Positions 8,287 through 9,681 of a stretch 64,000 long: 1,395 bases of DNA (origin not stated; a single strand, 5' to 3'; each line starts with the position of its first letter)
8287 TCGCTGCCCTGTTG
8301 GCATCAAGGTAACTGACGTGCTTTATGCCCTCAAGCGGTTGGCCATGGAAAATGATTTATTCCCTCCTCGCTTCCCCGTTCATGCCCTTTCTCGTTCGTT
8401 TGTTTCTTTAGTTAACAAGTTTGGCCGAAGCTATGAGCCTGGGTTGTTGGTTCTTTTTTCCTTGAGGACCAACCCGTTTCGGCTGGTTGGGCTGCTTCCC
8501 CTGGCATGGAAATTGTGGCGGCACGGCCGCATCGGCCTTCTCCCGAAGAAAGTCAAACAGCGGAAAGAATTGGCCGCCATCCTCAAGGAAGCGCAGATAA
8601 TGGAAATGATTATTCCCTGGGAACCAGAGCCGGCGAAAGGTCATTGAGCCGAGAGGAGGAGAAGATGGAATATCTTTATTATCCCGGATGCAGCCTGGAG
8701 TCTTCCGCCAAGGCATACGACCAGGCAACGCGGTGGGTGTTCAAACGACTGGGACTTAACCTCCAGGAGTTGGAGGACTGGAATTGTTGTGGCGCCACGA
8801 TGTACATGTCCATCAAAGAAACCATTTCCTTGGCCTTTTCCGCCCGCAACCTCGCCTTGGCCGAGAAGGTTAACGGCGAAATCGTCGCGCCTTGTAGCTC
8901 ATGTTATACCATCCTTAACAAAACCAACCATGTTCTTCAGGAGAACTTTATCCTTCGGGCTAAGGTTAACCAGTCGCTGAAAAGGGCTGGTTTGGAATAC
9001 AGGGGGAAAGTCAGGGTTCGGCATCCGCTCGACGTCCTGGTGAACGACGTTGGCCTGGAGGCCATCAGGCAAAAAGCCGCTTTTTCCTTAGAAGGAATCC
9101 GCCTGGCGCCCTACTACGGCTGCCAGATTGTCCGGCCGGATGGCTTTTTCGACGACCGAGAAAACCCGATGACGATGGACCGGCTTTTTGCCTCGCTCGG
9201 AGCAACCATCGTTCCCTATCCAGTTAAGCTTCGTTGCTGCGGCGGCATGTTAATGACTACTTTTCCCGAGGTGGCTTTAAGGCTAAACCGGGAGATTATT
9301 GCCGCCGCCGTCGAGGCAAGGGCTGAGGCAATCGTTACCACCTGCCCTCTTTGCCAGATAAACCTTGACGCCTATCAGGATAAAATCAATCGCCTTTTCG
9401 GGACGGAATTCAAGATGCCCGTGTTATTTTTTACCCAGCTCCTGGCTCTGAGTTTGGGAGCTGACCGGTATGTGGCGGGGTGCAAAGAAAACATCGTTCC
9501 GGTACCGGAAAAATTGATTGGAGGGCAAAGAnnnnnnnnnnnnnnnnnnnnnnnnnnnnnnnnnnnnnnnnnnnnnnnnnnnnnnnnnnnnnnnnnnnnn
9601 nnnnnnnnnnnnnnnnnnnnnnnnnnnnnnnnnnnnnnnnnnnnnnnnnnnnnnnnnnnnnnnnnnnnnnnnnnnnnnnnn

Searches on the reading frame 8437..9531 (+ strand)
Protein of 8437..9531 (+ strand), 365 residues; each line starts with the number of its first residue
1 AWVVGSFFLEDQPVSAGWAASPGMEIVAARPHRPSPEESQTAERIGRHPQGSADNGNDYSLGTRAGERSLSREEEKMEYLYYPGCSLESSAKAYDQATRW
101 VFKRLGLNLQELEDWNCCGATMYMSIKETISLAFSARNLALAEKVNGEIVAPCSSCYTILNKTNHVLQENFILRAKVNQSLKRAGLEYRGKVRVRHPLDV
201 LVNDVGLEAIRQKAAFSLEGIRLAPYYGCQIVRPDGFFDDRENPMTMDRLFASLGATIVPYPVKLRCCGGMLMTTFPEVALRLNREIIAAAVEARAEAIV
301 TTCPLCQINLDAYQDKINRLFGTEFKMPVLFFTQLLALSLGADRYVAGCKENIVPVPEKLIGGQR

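Call 66: search_protein_families(library=pfam, proteins=[window:8437-9531:+], max_evalue=0.001)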
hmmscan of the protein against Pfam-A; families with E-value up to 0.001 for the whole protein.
window:8437-9531:+ (365 aa): 1 family
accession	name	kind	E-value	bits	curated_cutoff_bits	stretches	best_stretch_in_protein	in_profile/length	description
PF02754.22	CCG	-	1.6e-28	99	20.6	2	79-160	1-84/85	Cysteine-rich domain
